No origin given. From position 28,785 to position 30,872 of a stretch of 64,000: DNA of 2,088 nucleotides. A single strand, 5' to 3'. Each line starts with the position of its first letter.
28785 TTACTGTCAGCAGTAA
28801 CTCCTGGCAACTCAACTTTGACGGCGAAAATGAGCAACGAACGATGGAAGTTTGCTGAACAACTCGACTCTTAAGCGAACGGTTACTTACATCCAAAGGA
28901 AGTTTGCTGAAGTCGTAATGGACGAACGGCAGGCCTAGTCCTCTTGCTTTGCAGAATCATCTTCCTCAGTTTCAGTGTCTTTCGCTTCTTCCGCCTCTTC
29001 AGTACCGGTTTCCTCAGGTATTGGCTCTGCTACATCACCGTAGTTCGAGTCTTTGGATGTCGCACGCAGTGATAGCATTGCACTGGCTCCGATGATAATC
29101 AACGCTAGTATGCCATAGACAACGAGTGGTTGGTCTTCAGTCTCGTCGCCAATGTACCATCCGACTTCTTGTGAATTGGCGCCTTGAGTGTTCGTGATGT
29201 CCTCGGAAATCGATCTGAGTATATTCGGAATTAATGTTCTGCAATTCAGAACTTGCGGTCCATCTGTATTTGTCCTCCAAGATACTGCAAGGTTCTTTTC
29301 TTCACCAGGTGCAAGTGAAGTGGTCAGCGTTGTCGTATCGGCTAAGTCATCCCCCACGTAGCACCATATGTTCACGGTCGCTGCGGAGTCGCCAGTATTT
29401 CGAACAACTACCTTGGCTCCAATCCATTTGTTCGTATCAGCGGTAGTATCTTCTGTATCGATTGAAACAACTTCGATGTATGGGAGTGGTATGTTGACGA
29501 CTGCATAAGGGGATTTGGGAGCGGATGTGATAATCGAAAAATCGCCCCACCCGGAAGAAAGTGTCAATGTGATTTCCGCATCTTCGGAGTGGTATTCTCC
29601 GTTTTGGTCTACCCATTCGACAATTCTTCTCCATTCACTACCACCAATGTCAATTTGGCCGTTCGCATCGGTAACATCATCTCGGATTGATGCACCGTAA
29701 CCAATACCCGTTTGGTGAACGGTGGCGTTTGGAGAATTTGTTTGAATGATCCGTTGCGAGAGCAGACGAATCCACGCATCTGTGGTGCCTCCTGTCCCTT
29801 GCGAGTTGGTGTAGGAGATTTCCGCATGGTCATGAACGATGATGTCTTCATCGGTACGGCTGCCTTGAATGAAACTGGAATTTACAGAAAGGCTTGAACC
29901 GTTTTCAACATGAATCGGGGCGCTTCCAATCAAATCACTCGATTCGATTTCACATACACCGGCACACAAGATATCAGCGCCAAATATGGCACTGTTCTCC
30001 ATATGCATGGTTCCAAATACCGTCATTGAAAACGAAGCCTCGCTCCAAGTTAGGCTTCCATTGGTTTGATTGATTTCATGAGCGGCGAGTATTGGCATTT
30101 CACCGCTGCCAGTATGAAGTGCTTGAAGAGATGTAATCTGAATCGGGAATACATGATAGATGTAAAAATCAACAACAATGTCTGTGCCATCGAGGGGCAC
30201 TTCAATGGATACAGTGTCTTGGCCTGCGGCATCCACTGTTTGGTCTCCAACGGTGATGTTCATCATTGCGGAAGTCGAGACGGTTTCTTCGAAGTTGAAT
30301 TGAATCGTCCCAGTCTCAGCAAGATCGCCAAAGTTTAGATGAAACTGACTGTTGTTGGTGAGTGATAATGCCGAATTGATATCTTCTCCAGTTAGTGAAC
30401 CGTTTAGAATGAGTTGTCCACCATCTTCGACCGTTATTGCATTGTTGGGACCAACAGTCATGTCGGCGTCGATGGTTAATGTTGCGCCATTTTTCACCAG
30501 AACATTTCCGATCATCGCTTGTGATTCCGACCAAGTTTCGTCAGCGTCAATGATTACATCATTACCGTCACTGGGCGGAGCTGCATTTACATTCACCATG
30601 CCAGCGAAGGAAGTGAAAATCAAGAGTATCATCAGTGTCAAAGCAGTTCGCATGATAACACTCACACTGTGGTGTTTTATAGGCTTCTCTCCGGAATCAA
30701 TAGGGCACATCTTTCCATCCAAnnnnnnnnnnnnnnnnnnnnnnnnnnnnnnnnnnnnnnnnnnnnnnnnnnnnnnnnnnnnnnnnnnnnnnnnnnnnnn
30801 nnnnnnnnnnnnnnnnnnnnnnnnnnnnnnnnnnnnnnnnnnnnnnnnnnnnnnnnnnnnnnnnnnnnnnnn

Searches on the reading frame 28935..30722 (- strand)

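Call 8: search_protein_families(library=pfam, proteins=[window:28935-30722:-], max_evalue=0.001)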
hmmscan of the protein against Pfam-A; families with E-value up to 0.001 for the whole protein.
window:28935-30722:- (595 aa): 1 family
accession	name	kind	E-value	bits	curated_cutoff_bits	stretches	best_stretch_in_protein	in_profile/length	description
PF07705.17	CARDB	-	1.1e-06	29.2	22.7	1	419-493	6-80/101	CARDB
